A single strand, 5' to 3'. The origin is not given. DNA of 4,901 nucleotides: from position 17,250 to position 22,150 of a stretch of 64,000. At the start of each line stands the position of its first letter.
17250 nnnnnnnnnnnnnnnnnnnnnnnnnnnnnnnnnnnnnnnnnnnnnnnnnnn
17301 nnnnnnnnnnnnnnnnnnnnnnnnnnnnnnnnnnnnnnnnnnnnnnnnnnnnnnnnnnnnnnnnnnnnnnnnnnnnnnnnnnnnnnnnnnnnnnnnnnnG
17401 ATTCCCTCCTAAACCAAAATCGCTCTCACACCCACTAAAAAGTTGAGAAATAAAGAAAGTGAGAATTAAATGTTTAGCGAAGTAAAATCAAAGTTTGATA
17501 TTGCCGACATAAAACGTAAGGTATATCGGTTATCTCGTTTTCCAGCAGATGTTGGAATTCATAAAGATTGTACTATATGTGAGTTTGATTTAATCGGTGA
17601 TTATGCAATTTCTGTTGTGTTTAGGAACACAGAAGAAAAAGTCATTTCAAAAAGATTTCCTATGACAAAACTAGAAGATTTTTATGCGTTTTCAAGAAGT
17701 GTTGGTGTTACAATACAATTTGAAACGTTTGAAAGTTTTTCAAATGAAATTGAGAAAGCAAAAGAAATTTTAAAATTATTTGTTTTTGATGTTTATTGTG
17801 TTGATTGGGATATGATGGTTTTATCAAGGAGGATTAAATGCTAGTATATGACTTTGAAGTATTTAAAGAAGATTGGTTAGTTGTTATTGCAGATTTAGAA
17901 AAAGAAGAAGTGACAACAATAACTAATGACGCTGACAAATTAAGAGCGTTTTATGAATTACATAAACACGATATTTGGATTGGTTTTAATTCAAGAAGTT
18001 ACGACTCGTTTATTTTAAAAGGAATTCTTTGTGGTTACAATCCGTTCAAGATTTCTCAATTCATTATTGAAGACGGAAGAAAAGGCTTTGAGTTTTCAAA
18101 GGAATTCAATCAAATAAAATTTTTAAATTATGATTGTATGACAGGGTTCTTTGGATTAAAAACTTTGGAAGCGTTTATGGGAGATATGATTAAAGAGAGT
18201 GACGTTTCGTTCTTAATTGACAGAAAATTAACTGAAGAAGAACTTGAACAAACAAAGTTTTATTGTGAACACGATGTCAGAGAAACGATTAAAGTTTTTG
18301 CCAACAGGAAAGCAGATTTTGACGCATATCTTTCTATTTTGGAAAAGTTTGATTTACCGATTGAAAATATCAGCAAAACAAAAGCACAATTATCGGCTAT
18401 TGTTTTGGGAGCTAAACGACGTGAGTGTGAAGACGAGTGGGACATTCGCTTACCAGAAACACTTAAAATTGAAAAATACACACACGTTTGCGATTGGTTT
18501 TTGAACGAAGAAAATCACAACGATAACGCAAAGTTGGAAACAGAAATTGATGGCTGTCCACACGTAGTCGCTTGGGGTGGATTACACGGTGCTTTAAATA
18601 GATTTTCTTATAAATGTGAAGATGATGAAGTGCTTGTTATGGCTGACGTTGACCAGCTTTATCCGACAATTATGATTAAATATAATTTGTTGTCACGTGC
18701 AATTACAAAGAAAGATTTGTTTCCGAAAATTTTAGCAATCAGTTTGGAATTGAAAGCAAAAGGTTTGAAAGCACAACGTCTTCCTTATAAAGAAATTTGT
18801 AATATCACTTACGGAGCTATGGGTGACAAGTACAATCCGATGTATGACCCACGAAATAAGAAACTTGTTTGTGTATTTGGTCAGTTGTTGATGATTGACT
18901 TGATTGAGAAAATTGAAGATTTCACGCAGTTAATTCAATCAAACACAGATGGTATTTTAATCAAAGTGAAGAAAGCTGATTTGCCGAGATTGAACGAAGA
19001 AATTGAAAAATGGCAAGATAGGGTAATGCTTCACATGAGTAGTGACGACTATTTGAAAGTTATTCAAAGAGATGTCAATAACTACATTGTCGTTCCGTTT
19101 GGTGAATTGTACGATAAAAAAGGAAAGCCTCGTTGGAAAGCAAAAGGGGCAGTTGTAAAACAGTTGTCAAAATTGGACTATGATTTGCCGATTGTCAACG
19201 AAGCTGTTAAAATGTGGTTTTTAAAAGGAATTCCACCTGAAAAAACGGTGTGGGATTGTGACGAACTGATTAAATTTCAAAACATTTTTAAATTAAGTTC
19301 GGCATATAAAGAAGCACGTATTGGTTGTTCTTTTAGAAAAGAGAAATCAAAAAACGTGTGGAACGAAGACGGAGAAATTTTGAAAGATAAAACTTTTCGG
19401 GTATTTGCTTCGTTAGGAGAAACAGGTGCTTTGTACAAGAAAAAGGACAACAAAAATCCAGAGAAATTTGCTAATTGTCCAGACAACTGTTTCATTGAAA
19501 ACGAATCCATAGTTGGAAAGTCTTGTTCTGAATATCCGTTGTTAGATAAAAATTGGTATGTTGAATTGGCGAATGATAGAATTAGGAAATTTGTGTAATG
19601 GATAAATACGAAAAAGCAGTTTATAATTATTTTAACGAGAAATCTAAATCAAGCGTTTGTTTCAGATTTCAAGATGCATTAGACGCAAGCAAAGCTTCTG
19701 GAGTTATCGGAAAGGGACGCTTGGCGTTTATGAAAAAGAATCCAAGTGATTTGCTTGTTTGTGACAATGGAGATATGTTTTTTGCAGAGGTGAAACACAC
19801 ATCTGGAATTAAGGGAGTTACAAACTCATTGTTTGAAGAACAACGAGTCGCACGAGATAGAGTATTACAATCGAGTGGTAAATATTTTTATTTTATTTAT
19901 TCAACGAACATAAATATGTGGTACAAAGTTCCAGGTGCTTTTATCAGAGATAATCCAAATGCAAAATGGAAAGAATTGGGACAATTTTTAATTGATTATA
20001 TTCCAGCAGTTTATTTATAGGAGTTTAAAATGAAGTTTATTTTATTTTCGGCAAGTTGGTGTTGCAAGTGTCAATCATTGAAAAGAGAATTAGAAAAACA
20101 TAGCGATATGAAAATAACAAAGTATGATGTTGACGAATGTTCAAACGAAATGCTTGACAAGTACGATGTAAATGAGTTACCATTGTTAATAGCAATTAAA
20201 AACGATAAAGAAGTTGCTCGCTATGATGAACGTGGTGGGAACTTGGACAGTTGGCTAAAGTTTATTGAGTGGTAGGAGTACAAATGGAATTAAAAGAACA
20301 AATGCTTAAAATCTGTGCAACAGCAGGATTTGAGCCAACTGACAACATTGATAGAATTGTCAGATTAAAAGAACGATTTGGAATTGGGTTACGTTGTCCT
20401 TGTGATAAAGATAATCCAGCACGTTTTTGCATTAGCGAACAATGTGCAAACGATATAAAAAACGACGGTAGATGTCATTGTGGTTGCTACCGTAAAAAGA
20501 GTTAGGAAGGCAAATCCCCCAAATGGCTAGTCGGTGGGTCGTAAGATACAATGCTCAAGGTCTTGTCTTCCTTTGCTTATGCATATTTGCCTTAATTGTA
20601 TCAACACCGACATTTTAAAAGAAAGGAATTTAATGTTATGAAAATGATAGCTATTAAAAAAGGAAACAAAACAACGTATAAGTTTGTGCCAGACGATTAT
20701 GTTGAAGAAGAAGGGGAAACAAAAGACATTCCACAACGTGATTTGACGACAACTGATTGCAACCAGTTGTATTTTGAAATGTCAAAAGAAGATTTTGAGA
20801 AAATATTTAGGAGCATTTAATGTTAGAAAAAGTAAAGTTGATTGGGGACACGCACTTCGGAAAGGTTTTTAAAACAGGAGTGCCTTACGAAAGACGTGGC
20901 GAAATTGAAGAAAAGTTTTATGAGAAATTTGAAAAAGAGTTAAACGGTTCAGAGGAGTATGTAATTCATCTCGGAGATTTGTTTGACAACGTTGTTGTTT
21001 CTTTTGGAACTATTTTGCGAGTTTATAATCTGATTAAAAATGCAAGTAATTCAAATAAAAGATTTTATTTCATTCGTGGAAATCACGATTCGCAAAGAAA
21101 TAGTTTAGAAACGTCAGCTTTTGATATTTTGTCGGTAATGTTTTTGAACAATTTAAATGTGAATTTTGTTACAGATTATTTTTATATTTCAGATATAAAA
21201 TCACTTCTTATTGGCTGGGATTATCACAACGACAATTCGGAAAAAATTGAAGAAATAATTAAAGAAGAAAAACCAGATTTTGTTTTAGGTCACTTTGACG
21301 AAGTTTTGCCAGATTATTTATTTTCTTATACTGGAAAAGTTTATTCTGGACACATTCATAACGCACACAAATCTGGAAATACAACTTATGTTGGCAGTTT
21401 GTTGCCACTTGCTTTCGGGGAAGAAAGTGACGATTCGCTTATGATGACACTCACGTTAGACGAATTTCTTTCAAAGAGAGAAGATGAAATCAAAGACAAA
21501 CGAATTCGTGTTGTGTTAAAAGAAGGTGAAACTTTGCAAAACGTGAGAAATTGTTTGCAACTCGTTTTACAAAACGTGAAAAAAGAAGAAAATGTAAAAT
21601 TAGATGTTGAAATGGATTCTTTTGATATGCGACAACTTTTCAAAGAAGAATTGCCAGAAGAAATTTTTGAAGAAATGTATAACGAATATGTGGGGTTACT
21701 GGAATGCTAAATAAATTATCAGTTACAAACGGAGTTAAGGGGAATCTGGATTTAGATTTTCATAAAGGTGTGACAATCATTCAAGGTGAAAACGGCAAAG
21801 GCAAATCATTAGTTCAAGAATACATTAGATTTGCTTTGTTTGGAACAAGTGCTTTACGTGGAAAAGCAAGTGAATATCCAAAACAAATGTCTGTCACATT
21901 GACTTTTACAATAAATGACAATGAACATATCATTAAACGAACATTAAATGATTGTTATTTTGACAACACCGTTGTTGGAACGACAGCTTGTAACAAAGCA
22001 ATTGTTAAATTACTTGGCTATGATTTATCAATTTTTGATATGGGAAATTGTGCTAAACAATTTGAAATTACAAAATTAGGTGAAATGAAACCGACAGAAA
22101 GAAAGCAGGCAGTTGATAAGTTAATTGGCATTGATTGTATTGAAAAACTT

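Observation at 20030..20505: Phage-encoded thioredoxin next to a ferredoxin:thioredoxin-reductase-like Cys-cluster protein, inside the polymerase operon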

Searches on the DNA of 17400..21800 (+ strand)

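Call 11: search_dna_similar(query=window:17400-21800:+, collection=phages, mode=distant, max_rows=15)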
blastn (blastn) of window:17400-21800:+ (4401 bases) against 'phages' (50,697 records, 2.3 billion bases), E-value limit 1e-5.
Records with a match: 4; places in all: 4; records where one place covers at least 80% of the query: 0.
Best place of each record, by identity: 60-80% 4.
By first word of the organism name: Enterococcus 2; Staphylococcus 1; Bacillus 1.
By host as written in the record: Staphylococcus epidermidis HD21-2 1; Bacillus thuringiensis BGSC 4AE1 1; Enterococcus faecalis 1; Enterococcus faecium 1.
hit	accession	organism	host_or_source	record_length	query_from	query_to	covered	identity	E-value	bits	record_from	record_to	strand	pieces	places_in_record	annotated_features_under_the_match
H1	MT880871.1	Staphylococcus phage PI-Sepi-HH2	Staphylococcus epidermidis HD21-2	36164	427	993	13%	65.6%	3e-21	112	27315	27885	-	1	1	hypothetical protein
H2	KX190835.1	Bacillus phage vB_BtS_BMBtp15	Bacillus thuringiensis BGSC 4AE1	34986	419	640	5%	68.2%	6e-11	78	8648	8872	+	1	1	DNA polymerase | hypothetical protein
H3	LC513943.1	Enterococcus phage vB_EfaS-DELF1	Enterococcus faecalis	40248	1411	1552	3%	71.0%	5e-6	61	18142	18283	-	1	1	DNA polymerase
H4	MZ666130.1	Enterococcus phage Bp29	Enterococcus faecium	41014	1411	1552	3%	71.0%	5e-6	61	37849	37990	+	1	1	none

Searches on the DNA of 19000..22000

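Call 96: search_rna_families(source=window, start=19000, end=22000, threshold=evalue, max_evalue=1)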
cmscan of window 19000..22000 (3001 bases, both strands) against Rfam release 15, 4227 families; matches with E-value up to 1: 0.
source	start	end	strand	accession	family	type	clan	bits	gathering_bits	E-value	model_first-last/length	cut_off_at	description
